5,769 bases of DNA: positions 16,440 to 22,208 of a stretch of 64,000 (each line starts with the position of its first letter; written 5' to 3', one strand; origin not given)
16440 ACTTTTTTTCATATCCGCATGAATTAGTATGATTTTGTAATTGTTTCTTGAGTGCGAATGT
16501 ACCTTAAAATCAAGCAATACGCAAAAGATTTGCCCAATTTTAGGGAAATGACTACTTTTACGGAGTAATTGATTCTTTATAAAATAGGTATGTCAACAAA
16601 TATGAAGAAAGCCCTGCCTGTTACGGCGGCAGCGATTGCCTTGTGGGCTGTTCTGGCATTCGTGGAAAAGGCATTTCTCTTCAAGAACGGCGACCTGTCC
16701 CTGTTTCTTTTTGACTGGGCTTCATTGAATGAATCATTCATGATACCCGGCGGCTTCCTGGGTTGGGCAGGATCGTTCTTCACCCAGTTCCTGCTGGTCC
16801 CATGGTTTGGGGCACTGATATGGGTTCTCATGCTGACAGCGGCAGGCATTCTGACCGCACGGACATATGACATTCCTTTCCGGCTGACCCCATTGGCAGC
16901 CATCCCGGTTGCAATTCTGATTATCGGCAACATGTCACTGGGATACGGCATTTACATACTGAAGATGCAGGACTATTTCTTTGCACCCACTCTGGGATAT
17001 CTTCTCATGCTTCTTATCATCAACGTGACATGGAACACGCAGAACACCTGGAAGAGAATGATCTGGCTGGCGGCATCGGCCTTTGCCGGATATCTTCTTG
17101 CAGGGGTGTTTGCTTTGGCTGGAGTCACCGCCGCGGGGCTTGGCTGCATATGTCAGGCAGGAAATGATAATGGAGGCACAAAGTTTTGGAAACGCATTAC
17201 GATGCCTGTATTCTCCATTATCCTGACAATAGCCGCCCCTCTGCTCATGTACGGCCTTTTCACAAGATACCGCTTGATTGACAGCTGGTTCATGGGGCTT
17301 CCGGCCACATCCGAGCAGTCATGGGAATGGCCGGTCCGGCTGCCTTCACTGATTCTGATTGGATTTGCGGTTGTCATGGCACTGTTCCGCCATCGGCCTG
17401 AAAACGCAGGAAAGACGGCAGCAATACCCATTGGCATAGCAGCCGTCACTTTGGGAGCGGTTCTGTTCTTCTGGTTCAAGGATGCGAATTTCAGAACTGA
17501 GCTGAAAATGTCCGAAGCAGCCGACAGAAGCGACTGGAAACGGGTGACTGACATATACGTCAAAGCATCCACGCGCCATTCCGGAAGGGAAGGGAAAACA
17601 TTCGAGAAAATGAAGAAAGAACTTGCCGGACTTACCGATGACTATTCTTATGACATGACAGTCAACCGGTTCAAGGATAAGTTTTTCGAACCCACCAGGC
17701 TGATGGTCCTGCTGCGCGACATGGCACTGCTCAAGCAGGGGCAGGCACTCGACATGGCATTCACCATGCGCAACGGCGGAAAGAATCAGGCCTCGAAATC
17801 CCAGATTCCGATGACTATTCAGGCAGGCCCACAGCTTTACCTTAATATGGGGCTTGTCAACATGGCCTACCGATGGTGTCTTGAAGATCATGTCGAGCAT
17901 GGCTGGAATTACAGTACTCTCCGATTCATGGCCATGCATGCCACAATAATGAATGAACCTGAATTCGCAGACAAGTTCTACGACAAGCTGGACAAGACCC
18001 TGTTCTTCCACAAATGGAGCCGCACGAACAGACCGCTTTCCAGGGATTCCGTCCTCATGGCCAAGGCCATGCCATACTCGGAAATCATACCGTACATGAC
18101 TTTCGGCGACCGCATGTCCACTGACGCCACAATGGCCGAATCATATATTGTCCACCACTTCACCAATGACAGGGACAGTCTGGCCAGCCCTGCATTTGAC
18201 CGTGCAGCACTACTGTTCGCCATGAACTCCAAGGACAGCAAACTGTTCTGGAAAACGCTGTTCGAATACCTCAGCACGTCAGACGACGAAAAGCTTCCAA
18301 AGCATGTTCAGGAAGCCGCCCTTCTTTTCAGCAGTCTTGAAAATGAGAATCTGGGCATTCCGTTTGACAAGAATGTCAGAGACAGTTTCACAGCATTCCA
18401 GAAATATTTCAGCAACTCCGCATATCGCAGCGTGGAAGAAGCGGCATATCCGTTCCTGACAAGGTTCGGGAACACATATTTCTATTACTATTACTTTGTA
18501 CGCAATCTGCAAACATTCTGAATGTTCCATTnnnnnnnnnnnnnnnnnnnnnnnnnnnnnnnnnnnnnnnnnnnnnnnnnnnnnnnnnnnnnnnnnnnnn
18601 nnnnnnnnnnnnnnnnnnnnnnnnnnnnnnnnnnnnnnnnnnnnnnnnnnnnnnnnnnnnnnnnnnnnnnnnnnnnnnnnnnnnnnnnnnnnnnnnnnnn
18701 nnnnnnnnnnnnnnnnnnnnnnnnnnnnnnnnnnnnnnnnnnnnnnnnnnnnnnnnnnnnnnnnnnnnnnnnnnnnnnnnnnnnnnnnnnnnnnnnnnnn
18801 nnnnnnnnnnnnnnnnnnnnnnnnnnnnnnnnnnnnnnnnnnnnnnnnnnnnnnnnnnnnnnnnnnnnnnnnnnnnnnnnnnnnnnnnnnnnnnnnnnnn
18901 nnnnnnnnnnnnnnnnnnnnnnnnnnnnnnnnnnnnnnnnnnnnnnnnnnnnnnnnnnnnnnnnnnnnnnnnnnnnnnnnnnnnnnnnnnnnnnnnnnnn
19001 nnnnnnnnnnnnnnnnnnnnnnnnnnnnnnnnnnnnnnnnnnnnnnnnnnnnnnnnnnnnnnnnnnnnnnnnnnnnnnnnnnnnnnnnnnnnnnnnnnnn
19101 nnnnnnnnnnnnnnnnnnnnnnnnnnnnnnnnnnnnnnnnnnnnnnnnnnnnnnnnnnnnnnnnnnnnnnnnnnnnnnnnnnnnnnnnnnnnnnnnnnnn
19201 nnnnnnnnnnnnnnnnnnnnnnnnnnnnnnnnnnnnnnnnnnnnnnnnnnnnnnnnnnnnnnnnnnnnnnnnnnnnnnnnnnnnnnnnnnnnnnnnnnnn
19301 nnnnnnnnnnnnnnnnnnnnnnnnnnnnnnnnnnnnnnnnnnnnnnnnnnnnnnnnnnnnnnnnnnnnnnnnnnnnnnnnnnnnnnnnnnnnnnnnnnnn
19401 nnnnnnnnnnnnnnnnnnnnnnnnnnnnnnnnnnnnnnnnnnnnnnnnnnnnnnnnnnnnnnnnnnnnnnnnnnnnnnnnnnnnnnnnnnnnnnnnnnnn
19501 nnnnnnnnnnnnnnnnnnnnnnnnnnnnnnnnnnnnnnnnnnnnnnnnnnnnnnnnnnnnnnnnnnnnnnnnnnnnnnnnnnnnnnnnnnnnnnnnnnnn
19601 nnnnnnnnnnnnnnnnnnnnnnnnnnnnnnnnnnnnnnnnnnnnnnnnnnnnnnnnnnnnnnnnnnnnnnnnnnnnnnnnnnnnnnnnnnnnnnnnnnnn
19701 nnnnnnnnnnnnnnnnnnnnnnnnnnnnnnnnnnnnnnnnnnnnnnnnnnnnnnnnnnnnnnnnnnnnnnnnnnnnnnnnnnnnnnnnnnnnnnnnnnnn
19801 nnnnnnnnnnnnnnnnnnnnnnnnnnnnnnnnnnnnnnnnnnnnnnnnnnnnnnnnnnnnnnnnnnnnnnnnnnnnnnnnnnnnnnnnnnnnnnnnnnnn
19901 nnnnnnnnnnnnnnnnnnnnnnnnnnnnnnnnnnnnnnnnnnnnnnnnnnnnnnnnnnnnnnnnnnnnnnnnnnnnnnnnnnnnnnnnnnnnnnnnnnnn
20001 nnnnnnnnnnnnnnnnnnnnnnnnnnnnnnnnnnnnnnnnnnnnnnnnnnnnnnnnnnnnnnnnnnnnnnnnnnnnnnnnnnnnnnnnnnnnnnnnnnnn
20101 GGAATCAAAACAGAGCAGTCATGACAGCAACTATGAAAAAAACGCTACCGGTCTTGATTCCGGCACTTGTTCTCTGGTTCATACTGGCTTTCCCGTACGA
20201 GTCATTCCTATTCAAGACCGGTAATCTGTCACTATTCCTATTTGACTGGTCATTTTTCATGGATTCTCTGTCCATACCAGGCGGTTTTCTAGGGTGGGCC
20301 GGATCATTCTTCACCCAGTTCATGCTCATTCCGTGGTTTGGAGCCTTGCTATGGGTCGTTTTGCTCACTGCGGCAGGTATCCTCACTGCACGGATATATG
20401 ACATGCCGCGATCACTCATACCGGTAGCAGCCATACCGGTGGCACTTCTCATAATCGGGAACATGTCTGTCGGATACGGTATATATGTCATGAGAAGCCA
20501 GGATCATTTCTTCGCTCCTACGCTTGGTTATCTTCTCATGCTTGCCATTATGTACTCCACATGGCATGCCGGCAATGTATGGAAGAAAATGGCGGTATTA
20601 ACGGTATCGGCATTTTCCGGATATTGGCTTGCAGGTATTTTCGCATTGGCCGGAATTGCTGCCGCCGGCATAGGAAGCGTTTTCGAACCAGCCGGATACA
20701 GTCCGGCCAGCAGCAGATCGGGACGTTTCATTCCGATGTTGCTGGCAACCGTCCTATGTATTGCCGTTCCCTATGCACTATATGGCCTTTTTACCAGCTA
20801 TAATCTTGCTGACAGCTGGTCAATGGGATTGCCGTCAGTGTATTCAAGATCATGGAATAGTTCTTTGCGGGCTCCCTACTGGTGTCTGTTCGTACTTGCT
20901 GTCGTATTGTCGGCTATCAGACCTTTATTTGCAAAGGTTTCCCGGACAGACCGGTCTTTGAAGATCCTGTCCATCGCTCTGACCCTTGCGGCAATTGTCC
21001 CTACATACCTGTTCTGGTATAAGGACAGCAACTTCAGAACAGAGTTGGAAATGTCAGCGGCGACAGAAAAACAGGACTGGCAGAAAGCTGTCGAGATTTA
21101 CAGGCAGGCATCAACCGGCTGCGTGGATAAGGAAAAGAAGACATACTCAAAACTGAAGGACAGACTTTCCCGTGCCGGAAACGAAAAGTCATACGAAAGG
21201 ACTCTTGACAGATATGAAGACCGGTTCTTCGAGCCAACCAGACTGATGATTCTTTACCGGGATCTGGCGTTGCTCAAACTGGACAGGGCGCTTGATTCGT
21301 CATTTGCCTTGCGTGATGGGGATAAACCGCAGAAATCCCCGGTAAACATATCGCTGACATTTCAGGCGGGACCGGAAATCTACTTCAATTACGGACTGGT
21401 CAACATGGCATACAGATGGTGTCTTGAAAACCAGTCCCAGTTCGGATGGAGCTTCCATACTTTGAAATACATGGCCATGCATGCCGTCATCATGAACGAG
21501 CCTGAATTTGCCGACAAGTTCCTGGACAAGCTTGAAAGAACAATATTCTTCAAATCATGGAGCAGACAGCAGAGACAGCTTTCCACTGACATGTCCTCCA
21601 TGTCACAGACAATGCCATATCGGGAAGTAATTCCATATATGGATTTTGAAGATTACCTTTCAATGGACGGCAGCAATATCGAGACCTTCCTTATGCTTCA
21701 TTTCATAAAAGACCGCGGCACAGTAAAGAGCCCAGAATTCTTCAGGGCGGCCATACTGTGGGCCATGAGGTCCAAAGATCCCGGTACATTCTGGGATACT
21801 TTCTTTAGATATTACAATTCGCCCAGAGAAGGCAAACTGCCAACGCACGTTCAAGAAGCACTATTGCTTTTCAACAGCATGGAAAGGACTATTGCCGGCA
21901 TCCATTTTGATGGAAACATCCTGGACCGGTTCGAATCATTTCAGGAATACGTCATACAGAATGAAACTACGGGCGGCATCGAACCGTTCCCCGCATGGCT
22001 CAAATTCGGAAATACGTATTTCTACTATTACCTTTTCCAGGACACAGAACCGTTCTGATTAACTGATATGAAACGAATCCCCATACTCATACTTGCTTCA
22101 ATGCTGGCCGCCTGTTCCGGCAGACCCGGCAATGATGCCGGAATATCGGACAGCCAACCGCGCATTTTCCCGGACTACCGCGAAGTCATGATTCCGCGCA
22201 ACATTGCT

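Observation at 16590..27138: Three tandem, diverged copies of a two-gene cassette: polytopic membrane protein plus CXXCH beta-propeller lipoprotein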

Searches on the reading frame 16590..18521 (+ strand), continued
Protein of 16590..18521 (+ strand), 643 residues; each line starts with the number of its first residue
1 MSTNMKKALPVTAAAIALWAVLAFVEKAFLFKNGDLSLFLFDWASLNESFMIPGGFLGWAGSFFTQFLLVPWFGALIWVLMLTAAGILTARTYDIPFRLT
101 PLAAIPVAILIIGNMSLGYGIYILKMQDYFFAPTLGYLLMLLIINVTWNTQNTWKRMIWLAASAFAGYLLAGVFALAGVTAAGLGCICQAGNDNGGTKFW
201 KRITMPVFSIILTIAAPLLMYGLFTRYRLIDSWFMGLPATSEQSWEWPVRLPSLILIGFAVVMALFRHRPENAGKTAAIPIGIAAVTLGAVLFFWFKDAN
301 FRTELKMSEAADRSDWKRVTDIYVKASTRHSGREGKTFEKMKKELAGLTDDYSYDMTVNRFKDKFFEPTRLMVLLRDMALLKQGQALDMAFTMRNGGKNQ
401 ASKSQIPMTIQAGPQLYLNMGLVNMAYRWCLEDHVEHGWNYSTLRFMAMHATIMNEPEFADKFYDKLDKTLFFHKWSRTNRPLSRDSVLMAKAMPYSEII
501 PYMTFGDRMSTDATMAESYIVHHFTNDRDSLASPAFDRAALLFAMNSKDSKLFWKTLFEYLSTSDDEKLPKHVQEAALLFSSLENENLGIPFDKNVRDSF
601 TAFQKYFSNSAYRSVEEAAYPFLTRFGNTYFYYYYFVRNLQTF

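Call 44: search_protein_families(library=pfam, proteins=[P0303, P0363, P0385, P0384, P0311, P0358, P0331, P0318, P0378, P0373], max_evalue=0.01)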
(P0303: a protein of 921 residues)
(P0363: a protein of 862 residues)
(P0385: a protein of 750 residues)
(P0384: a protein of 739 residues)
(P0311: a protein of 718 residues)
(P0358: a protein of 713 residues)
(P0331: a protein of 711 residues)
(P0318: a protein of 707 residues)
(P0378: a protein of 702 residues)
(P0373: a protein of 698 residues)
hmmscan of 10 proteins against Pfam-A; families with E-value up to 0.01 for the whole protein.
P0303 (921 aa): 1 family
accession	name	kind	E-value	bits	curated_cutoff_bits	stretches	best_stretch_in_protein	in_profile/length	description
PF19529.4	DUF6057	-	4.2e-75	254.2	29.8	2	531-914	181-568/569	Family of unknown function (DUF6057)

P0363 (862 aa): 1 family
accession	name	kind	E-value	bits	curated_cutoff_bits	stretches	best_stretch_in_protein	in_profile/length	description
PF19529.4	DUF6057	-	2.9e-70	238.2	29.8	1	218-855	8-567/569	Family of unknown function (DUF6057)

P0385 (750 aa): 1 family
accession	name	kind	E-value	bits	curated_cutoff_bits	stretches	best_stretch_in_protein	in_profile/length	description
PF19529.4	DUF6057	-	6.5e-56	190.8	29.8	2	498-743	344-567/569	Family of unknown function (DUF6057)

P0384 (739 aa): 1 family
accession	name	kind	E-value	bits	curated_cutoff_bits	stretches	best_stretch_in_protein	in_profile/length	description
PF19529.4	DUF6057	-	4.6e-56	191.3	29.8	2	457-731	344-567/569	Family of unknown function (DUF6057)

P0311 (718 aa): 1 family
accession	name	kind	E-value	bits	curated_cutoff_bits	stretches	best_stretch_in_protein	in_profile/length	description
PF19529.4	DUF6057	-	1.5e-79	268.8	29.8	1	43-711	8-568/569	Family of unknown function (DUF6057)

P0358 (713 aa): 1 family
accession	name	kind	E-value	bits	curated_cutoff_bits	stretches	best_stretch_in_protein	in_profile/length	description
PF19529.4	DUF6057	-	1e-61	210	29.8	1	43-706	10-567/569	Family of unknown function (DUF6057)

P0331 (711 aa): 1 family
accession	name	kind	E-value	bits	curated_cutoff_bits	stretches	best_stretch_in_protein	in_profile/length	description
PF19529.4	DUF6057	-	4.1e-74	250.9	29.8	2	53-423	5-331/569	Family of unknown function (DUF6057)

P0318 (707 aa): 1 family
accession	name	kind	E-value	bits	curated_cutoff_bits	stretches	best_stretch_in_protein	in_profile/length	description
PF19529.4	DUF6057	-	5.5e-80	270.3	29.8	1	63-700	4-567/569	Family of unknown function (DUF6057)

P0378 (702 aa): 1 family
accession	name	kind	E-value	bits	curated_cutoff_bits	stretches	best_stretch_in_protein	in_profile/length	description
PF19529.4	DUF6057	-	6.7e-69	233.7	29.8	1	48-695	5-567/569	Family of unknown function (DUF6057)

P0373 (698 aa): 1 family
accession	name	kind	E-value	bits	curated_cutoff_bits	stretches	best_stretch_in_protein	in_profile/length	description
PF19529.4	DUF6057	-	5e-72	244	29.8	1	53-690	8-567/569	Family of unknown function (DUF6057)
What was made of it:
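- Tried and rejected: Domain fusions in unusually long DUF6057 proteins: none found (call 44).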

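Call 47: search_protein_families(library=pfam, proteins=[L045:5761-9354:+, L043:9551-10681:+], max_evalue=0.001)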
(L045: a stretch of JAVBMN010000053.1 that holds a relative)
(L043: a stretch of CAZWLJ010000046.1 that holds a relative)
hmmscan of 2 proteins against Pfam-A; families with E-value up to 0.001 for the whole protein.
L045:5761-9354:+ (1197 aa): 4 families
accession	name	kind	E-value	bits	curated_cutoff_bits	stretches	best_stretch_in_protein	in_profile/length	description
PF14200.12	RicinB_lectin_2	-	1.3e-08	35.8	25.6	1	60-138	2-82/89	Ricin-type beta-trefoil lectin domain-like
PF24208.1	Beta-tre_PLH30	-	2e-05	25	27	0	120-177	2-53/130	Endo-acting ulvan lyase beta-trefoil domain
PF07554.19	FIVAR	-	0.00016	22.7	29.2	0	825-890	5-69/71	FIVAR domain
PF16342.10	DUF4972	-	0.00073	19.9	28.8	0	751-795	46-89/128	Domain of unknown function (DUF4972)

L043:9551-10681:+ (376 aa): 2 families
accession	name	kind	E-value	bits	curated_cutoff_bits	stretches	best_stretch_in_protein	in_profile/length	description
PF21168.2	FkbO_Hyg5-like_N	-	2.7e-13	50.5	27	1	112-217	23-122/122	Chorismatase FkbO/Hyg5-like, N-terminal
PF01042.26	Ribonuc_L-PSP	-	4.4e-07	30.4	27.3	0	128-170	40-82/121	Endoribonuclease L-PSP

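Call 61: fold_search(model_id=the predicted structure, library=viral)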
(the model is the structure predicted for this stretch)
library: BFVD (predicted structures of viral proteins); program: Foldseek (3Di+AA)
matches with E <= 10: 147; with E <= 0.001: 0
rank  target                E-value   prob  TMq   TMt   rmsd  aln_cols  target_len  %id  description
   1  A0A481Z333            4.1e-02  0.51  0.13  0.16  24.8       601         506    9  TupA-like ATPgrasp [Pithovirus LCPAC102]
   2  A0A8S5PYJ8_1          2.9e-01  0.11  0.12  0.08  26.2       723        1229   11  PolyVal ADP-Ribosyltransferase in polyvalent protein [Myoviridae sp. ctWiL39]
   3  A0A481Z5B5            3.9e-01  0.41  0.14  0.21  19.9       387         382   10  Pentacotripeptide-repeat region protein [Pithovirus LCPAC102]
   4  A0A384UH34            4.4e-01  0.08  0.10  0.09  41.5       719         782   11  Internal virion protein [Curvibacter phage P26059B]
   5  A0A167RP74            5.4e-01  0.12  0.09  0.14  24.1       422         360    9  Uncharacterized protein [Powai lake megavirus]
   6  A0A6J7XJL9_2          5.8e-01  0.11  0.14  0.10  26.4       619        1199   12  DdrB-like domain-containing protein [uncultured Caudovirales phage]
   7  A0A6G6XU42            6.5e-01  0.08  0.12  0.10  32.5       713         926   10  (no name in the UniProt tables at hand)
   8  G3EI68                7.9e-01  0.05  0.08  0.08  29.8       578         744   10  Ankyrin-like protein [Yokapox virus]
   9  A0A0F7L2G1            9.6e-01  0.51  0.12  0.16  14.1       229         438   12  Uncharacterized protein [uncultured marine virus]
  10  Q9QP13                1.1e+00  0.09  0.11  0.15  23.4       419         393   12  Envelope glycoprotein M [Infectious laryngotracheitis virus]
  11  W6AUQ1                1.2e+00  0.04  0.08  0.09  32.2       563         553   10  ribonucleoside-diphosphate reductase [Enterobacter phage PG7]
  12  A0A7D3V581            1.2e+00  0.03  0.08  0.09  31.0       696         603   10  Uncharacterized protein [Fadolivirus FV1/VV64]
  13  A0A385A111            1.4e+00  0.06  0.08  0.10  25.2       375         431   10  (no name in the UniProt tables at hand)
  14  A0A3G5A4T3            1.5e+00  0.08  0.15  0.16  26.6       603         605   11  RING-type domain-containing protein [Harvfovirus sp.]
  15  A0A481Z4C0            1.6e+00  0.16  0.10  0.09  21.9       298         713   13  Glycosyl transferase family 2 [Pithovirus LCPAC104]
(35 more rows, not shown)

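Call 78: search_protein_families(library=padloc, proteins=[window:16590-18521:+], max_evalue=0.01)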
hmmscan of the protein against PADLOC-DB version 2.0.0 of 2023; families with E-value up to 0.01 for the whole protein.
window:16590-18521:+ (643 aa): 0 families

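Call 87: search_dna_similar(query=window:16590-18521:+, collection=phages, mode=protein, max_evalue=0.001, max_rows=8)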
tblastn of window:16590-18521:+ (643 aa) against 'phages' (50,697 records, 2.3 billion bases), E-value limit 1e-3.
No match.

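Call 89: search_dna_similar(query=window:16590-18521:+, collection=plasmids, mode=protein, max_evalue=0.001, max_rows=8)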
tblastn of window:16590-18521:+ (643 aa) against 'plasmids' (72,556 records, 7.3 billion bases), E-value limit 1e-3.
No match.

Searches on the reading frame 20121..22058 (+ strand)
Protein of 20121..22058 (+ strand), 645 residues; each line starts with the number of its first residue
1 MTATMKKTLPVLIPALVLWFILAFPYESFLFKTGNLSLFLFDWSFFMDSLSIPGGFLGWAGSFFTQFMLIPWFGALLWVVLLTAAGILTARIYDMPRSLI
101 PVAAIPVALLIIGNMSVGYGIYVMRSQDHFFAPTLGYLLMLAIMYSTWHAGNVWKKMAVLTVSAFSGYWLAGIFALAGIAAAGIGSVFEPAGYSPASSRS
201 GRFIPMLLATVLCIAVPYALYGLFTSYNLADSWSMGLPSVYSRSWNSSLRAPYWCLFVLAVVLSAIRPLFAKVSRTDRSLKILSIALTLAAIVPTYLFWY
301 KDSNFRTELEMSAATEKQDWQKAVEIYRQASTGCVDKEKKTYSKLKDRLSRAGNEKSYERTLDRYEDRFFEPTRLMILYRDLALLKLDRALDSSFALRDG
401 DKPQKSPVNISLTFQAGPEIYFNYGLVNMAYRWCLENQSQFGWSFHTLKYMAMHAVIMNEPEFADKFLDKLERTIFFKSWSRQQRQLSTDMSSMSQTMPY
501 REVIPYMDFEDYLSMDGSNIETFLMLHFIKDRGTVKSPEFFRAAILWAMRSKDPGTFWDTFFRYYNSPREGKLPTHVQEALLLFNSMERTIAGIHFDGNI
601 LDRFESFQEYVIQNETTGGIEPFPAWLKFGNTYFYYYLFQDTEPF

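Call 3: search_protein_families(library=pfam, proteins=[window:20121-22058:+], max_evalue=0.1)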
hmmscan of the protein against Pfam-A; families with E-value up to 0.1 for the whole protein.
window:20121-22058:+ (645 aa): 1 family
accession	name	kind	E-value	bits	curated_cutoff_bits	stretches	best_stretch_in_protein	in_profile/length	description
PF19529.4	DUF6057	-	4.4e-67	227.7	29.8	1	9-640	8-569/569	Family of unknown function (DUF6057)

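Call 4: search_protein_families(library=ncbifam, proteins=[window:20121-22058:+], max_evalue=0.1)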
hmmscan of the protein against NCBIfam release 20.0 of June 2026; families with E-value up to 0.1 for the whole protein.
window:20121-22058:+ (645 aa): 0 families

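Call 78: search_protein_families(library=padloc, proteins=[window:20121-22058:+], max_evalue=0.01)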
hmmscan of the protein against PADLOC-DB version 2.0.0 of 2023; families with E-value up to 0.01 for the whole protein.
window:20121-22058:+ (645 aa): 0 families
